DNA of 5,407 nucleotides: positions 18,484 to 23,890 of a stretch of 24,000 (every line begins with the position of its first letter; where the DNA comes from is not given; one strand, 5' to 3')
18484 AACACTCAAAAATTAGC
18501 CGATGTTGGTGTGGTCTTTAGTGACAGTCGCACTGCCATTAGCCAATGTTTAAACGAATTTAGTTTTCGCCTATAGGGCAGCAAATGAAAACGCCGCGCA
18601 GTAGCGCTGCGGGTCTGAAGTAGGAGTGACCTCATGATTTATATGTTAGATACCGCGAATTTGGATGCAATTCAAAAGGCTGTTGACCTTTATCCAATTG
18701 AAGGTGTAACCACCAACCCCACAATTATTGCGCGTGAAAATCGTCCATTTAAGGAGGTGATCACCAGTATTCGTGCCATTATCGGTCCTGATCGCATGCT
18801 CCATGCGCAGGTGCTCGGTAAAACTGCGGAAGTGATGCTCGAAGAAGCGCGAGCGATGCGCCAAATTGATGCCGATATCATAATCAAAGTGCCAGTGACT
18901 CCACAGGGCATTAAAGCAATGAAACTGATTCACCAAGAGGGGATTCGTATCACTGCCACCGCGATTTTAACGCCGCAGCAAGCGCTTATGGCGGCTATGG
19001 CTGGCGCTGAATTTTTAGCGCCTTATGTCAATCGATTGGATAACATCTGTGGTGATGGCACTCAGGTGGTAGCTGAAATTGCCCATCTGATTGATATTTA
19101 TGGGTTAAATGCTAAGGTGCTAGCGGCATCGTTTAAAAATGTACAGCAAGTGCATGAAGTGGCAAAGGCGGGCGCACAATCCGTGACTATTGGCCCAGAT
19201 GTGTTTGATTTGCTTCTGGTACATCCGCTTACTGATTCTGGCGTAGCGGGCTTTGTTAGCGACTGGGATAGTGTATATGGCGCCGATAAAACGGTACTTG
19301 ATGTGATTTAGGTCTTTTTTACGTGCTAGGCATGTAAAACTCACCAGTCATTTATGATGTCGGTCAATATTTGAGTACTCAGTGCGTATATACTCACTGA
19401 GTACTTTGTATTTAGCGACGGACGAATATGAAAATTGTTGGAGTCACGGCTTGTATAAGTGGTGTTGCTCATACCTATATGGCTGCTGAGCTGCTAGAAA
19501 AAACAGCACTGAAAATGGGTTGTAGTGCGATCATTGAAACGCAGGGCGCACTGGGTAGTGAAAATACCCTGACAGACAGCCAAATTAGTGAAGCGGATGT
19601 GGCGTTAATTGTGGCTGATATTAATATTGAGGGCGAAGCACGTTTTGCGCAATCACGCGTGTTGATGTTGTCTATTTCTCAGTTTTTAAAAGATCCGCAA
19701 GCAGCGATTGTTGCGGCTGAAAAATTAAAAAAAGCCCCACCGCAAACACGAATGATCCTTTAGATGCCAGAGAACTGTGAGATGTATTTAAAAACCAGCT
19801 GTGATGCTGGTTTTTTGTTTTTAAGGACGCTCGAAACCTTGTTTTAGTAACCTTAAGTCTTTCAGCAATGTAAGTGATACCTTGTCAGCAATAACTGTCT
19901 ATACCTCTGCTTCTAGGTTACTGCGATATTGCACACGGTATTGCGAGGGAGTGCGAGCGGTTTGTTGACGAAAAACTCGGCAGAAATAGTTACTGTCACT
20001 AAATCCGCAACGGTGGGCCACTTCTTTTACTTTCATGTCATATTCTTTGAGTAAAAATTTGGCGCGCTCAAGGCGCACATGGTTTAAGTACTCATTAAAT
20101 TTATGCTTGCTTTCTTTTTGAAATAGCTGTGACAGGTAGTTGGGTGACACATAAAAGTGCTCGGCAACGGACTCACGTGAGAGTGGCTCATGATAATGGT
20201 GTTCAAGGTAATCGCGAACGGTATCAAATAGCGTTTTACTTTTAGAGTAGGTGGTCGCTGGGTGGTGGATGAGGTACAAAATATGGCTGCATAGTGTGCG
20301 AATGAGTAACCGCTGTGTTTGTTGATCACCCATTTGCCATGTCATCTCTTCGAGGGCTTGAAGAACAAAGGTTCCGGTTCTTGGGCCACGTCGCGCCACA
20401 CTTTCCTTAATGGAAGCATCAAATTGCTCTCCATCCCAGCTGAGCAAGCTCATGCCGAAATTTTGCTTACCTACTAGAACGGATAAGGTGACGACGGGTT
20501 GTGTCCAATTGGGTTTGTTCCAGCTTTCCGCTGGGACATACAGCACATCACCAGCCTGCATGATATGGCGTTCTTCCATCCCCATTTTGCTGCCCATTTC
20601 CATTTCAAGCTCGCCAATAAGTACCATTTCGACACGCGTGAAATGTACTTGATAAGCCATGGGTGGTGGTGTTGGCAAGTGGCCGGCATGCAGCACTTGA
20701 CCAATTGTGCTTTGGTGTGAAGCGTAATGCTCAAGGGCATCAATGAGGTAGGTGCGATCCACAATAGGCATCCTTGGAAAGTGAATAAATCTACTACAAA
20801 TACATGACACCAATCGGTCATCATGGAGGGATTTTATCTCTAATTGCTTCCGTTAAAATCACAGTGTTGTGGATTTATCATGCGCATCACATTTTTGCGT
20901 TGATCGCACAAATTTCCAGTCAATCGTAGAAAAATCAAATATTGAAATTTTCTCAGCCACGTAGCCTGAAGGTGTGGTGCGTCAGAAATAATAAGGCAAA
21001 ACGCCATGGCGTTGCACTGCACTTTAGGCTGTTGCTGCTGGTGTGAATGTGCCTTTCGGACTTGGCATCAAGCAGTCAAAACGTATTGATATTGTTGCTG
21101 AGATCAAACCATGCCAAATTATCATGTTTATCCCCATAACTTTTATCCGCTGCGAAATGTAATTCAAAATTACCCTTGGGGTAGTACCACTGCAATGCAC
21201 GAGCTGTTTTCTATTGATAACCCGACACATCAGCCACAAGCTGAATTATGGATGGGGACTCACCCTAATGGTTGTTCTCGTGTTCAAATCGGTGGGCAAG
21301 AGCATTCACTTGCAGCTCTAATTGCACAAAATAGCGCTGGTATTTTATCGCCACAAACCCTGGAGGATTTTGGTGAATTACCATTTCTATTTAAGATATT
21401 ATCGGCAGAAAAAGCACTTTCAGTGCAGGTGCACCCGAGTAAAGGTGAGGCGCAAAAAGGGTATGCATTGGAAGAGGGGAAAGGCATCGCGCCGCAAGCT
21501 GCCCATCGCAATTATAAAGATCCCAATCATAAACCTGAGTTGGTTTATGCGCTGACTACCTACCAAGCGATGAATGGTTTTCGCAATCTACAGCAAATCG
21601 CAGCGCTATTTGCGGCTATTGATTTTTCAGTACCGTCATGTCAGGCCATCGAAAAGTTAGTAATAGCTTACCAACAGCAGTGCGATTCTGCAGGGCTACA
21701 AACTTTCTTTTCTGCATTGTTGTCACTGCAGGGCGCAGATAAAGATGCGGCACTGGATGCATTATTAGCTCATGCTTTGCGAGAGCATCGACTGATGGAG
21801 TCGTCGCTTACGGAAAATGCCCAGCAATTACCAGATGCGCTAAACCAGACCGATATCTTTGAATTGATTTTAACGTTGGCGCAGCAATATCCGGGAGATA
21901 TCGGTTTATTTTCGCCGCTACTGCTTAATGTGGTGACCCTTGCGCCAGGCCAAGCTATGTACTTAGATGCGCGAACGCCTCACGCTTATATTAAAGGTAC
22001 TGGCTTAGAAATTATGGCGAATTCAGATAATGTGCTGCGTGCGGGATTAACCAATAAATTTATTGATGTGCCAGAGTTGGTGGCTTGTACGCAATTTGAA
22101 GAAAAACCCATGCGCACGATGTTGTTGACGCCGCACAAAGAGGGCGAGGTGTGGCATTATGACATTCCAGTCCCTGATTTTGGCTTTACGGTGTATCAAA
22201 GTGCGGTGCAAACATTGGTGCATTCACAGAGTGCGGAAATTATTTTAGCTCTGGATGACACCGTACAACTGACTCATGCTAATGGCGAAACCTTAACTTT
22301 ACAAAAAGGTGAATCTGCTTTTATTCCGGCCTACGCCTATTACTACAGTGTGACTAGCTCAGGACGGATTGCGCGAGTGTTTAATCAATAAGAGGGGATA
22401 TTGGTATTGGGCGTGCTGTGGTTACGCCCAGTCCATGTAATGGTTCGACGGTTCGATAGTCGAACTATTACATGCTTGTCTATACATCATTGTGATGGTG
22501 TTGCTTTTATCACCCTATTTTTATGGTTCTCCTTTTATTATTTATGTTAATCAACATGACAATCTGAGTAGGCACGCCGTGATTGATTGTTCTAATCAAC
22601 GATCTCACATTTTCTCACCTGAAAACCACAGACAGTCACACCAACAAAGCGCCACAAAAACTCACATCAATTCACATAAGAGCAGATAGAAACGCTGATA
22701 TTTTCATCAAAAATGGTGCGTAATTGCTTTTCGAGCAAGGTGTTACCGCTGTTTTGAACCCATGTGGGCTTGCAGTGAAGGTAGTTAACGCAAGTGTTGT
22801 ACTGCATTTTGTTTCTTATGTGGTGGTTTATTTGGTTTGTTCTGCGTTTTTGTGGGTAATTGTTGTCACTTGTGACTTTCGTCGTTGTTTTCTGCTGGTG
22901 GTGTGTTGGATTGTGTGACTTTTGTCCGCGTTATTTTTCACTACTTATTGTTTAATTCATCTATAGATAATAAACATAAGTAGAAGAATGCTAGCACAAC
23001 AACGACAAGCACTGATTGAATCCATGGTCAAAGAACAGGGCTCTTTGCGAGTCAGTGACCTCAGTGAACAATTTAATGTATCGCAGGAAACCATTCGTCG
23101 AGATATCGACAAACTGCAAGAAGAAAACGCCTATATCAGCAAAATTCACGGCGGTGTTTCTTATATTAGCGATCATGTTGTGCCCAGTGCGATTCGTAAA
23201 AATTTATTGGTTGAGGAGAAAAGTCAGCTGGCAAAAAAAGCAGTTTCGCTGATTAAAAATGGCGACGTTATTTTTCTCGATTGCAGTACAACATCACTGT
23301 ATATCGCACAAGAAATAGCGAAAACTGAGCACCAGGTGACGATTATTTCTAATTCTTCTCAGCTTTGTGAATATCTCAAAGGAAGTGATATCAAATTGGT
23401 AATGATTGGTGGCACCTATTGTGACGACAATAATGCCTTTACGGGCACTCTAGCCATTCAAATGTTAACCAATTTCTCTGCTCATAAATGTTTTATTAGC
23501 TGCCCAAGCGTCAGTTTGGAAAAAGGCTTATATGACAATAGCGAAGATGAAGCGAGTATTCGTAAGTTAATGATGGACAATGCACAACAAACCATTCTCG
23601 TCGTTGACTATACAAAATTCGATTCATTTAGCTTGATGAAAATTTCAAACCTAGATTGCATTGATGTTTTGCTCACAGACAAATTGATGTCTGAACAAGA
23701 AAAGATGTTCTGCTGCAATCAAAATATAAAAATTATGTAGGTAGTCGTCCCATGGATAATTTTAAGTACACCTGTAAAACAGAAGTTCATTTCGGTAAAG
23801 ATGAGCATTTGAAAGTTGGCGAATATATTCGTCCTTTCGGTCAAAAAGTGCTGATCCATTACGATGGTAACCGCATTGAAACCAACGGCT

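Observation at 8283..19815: Self-contained PTS + glycyl-radical-enzyme + aldolase locus: a rearranged, expanded variant of the E. coli frw locus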

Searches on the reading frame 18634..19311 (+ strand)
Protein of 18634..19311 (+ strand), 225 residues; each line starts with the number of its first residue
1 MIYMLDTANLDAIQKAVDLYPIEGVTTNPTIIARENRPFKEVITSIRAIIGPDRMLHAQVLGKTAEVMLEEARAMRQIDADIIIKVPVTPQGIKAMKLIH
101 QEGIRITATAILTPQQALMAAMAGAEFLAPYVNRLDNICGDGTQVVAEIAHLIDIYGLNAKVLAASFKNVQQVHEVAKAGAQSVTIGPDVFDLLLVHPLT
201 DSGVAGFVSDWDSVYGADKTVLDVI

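Call 3: search_protein_families(library=pfam, proteins=[window:18634-19311:+])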
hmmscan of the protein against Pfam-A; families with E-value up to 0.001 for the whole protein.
window:18634-19311:+ (225 aa): 1 family
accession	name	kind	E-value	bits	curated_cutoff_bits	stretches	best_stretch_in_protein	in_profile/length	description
PF00923.25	TAL_FSA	-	1.2e-52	179.5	27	1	4-211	2-278/285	Transaldolase/Fructose-6-phosphate aldolase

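Call 4: search_protein_families(library=ncbifam, proteins=[window:18634-19311:+])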
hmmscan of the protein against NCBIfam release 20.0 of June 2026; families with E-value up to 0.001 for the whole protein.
window:18634-19311:+ (225 aa): 11 families
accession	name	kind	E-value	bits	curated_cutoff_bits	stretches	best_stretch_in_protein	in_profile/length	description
TIGR00875.1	fsa_talC_mipB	equivalog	5.7e-69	231.8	245.95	1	1-214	1-212/213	fructose-6-phosphate aldolase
NF009296.0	PRK12653.1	subfamily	2.5e-68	230.2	306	1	3-217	3-217/220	fructose-6-phosphate aldolase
NF009299.0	PRK12656.1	equivalog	1e-66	224.6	214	1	1-218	1-220/222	fructose-6-phosphate aldolase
TIGR00874.1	talAB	equivalog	5e-14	52.4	396.2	1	73-194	118-250/317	transaldolase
NF008965.0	PRK12309.1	equivalog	4.9e-12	45.6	550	1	80-194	131-256/392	transaldolase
NF009001.0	PRK12346.1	subfamily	3.8e-09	36.5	439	1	80-193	126-250/316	transaldolase A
TIGR02134.1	transald_staph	equivalog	3.9e-08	33.3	281.95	1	6-192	11-204/236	transaldolase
NF003026.0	PRK03903.1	equivalog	7.1e-07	28.7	344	1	64-121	106-164/323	transaldolase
NF002881.0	PRK03343.1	subfamily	1.3e-06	27.8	367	1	69-122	123-178/370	transaldolase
NF007080.0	PRK09533.1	equivalog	0.00034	18.6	712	1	62-146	116-205/949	bifunctional transaldolase/phosoglucose isomerase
TIGR00876.1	tal_mycobact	equivalog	0.00039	19.9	233.75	0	78-117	122-162/350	transaldolase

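Call 30: search_solved_structures(query=window:18634-19311:+, max_evalue=1e-10, show_alignments=0)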
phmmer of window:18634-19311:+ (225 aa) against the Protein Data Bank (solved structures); distinct sequences matched with E-value up to 1e-10: 28.
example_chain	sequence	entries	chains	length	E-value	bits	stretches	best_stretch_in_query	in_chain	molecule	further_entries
9lkp_A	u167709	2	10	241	4.6e-50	173.5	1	4-217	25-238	Fructose-6-phosphate aldolase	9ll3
8s7h_A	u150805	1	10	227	2.9e-49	170.9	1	4-217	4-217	Fructose-6-phosphate aldolase 1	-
1l6w_A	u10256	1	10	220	3.4e-49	170.7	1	4-217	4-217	Fructose-6-phosphate aldolase 1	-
4s1f_A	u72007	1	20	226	4.5e-49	170.3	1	4-217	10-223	Fructose-6-phosphate aldolase 1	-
4rxg_A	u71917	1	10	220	8.8e-49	169.3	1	4-217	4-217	Fructose-6-phosphate aldolase 1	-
4rxf_A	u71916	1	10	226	1.6e-48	168.5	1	4-217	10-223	Fructose-6-phosphate aldolase 1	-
4rz4_A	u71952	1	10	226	4.2e-48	167.1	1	4-217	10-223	Fructose-6-phosphate aldolase 1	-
9v4b_A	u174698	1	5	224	5.1e-48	166.8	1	4-216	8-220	Fructose-6-phosphate aldolase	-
7qxf_A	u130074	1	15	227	1.7e-47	165.1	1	4-217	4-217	Fructose-6-phosphate aldolase 1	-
1vpx_A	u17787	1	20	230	3.4e-47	164.1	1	3-213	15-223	PROTEIN (Transaldolase (EC 2.2.1.2))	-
5zol_A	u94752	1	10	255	6.1e-47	163.3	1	4-217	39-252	Fructose-6-phosphate aldolase 1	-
8s7i_A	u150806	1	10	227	1.1e-45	159.1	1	4-217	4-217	Fructose-6-phosphate aldolase 1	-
9v4c_A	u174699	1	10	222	4.2e-45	157.3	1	4-217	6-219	Fructose-6-phosphate aldolase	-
3r8r_A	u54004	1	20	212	4e-43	150.9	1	1-212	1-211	Transaldolase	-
4xz9_A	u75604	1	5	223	1.4e-40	142.5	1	3-219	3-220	Probable transaldolase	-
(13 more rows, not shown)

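Call 80: list_cluster_members(proteins=[window:18634-19311:+, window:8283-8750:-, window:14548-16848:+])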
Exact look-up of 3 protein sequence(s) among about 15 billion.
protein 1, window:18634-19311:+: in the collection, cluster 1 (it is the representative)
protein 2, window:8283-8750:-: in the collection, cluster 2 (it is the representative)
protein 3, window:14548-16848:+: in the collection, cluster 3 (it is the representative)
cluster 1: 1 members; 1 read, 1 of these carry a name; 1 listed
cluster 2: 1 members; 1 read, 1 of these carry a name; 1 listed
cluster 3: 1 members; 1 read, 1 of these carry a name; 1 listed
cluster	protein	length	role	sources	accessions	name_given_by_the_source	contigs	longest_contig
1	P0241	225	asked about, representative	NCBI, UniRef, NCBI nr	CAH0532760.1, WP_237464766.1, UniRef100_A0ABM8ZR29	Fructose-6-phosphate aldolase 1 [Vibrio stylophorae] | Fructose-6-phosphate aldolase 1 n=1 Tax=Vibrio stylophorae TaxID=659351 ... | fructose-6-phosphate aldolase [Vibrio stylophorae]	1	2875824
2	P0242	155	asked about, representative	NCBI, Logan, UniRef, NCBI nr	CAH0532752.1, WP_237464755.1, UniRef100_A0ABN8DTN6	hypothetical protein VST7929_00598 [Vibrio stylophorae] | UPF0303 protein VST7929_00598 n=1 Tax=Vibrio stylophorae TaxID=659351 ... | heme-degrading domain-containing protein [Vibrio stylophorae]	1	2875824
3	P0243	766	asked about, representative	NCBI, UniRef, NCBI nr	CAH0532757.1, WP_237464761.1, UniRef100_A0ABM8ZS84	Choline trimethylamine-lyase [Vibrio stylophorae] | Choline trimethylamine-lyase n=1 Tax=Vibrio stylophorae TaxID=659351 ... | formate C-acetyltransferase [Vibrio stylophorae]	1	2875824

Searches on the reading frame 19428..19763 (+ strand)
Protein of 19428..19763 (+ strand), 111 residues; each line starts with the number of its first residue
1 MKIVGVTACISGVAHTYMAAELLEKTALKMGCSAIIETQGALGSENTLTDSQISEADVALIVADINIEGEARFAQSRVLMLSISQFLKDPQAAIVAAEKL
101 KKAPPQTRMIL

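Call 3: search_protein_families(library=pfam, proteins=[window:19428-19763:+])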
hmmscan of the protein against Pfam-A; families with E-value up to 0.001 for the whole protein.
window:19428-19763:+ (111 aa): 2 families
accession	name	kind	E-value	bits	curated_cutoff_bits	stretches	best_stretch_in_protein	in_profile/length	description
PF02302.22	PTS_IIB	-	1.5e-17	64.4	23.6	1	5-94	2-88/90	PTS system, Lactose/Cellobiose specific IIB subunit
PF25554.1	PTS_EIIB_BC_N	-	0.00074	20.1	27.4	0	44-98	30-82/88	PTS system fructose specific EIIB'BC N-terminal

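Call 4: search_protein_families(library=ncbifam, proteins=[window:19428-19763:+])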
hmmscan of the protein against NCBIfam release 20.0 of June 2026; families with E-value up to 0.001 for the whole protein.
window:19428-19763:+ (111 aa): 6 families
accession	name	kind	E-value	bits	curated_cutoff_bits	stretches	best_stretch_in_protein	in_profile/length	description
NF007747.0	PRK10427.1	equivalog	9.7e-37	125.6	153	1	2-111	4-113/114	PTS fructose-like transporter subunit IIB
NF007783.0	PRK10474.1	equivalog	1.3e-27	96.1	135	1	1-94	2-95/106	PTS fructose-like transporter subunit IIB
TIGR00829.1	FRU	subfamily_domain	2e-25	88.9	76.85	1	4-87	1-84/85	fructose PTS transporter subunit IIB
NF007293.0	PRK09765.1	equivalog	5.3e-21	74.8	763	1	3-103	167-267/639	PTS 2-O-a-mannosyl-D-glycerate transporter subunit IIABC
NF008493.0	PRK11404.1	equivalog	1.2e-18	67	806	1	1-90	5-96/483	PTS fructose-like transporter subunit IIBC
NF007984.0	PRK10712.1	equivalog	6.1e-18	64.6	793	1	2-89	105-191/563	PTS fructose transporter subunit IIBC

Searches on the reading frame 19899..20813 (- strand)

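Call 5: search_protein_families(library=ncbifam, proteins=[window:19899-20813:-], max_evalue=0.00001)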
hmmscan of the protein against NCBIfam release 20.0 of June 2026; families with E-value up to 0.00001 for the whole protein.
window:19899-20813:- (304 aa): 31 families (the best 25 are shown)
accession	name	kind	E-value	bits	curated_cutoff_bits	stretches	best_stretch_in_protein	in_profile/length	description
NF047455.1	TF_Staph_AryK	equivalog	1.6e-27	96.1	850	1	176-299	137-262/759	transcriptional regulator AryK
NF047788.1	TransRegPocR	equivalog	4.1e-26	92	500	1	199-297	194-292/296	transcriptional regulator PocR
NF010028.0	PRK13503.1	equivalog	3.6e-19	69.2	288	1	155-298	129-275/278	HTH-type transcriptional activator RhaS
NF007860.0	PRK10572.1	equivalog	9.8e-19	67.3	208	1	196-298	185-287/292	arabinose operon transcriptional regulator AraC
TIGR04094.1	adjacent_YSIRK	equivalog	2.2e-17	63.1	200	1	182-293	275-383/383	YSIRK-targeted surface antigen transcriptional regulator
NF010025.2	PRK13500.1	equivalog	1.3e-16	61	525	1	187-297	169-279/282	HTH-type transcriptional activator RhaR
NF010026.0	PRK13501.1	equivalog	1.6e-16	60.3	363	1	223-297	205-279/290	HTH-type transcriptional activator RhaR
NF010027.0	PRK13502.1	equivalog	1.9e-15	57.1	384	1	191-294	173-276/282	HTH-type transcriptional activator RhaR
NF049932.1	TranspRegBtr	equivalog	1.1e-13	50.6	900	1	159-301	129-271/531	bacillibactin transport transcriptional regulator Btr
NF050186.1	TransRegGliRPseudo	equivalog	1.2e-13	51.1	570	1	164-295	209-336/338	AraC family transcriptional regulator GliR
NF006902.0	PRK09393.1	equivalog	1.2e-13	51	425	1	185-298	212-324/327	transcriptional regulator FtrA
NF007693.0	PRK10371.1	equivalog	1.9e-13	50.3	253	1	193-294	197-298/309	transcriptional regulator MelR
NF007243.0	PRK09685.1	equivalog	9.3e-13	48.2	199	1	84-296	93-302/303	transcriptional regulator FeaR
NF007584.0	PRK10219.1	equivalog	2e-12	47.4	174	1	195-294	6-105/107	superoxide response transcriptional regulator SoxS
NF049968.1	QhpR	equivalog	3.5e-12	46.1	250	1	189-293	180-284/284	AraC-like transcriptional regulator QhpR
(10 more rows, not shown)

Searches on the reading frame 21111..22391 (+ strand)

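Call 5: search_protein_families(library=ncbifam, proteins=[window:21111-22391:+], max_evalue=0.00001)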
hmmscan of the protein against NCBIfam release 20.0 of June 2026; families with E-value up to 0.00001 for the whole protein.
window:21111-22391:+ (426 aa): 2 families
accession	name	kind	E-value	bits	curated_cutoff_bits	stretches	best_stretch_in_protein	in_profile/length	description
NF011710.0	PRK15131.1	equivalog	1.2e-130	435.9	571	1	14-426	4-390/391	mannose-6-phosphate isomerase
TIGR00218.1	manA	equivalog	1.2e-86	291.1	116.2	1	9-416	2-351/359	mannose-6-phosphate isomerase, class I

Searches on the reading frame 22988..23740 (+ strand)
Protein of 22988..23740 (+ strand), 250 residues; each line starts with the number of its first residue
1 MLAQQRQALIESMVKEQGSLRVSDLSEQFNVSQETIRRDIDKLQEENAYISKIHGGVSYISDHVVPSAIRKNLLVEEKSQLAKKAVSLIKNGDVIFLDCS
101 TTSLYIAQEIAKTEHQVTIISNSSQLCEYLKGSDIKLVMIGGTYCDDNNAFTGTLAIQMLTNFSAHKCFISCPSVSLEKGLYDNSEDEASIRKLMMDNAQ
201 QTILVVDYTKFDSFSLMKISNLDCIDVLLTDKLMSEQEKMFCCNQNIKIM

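Call 5: search_protein_families(library=ncbifam, proteins=[window:22988-23740:+], max_evalue=0.00001)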
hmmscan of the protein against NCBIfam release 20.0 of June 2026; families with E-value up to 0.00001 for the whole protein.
window:22988-23740:+ (250 aa): 10 families
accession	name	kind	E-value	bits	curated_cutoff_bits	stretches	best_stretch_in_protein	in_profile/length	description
NF041397.1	TranRegGlpR_Halo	equivalog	1.7e-45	155.6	300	1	1-248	1-248/253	HTH-type transcriptional regulator GlpR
NF040755.1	AgaR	equivalog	2.4e-40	138.3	260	1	4-246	5-250/256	transcriptional repressor AgaR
NF007753.1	PRK10434.1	equivalog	3.8e-38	131.5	350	1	2-250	2-251/253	glucitol operon DNA-binding transcriptional repressor SrlR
NF007316.0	PRK09802.1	equivalog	2.1e-35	122.2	351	1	5-236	18-251/269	DeoR family transcriptional regulator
NF040890.1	trans_reg_YgbI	equivalog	2.8e-35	122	400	1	1-249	1-249/253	DNA-binding transcriptional repressor YgbI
NF008154.0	PRK10906.1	equivalog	4.4e-30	104.8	331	1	4-235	4-235/252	DeoR/GlpR family transcriptional regulator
NF007720.0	PRK10411.1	equivalog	1e-29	103.6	259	1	3-233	3-234/243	L-fucose operon activator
NF010034.0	PRK13509.1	equivalog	7.5e-29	100.8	244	1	3-232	3-231/251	HTH-type transcriptional regulator UlaR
NF040887.2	trans_reg_YciT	exception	1.2e-28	100.4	450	1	5-247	3-241/246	DNA-binding transcriptional regulator YciT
NF007961.0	PRK10681.1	equivalog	6.9e-28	97.7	244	1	12-250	14-251/252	DNA-binding transcriptional repressor DeoR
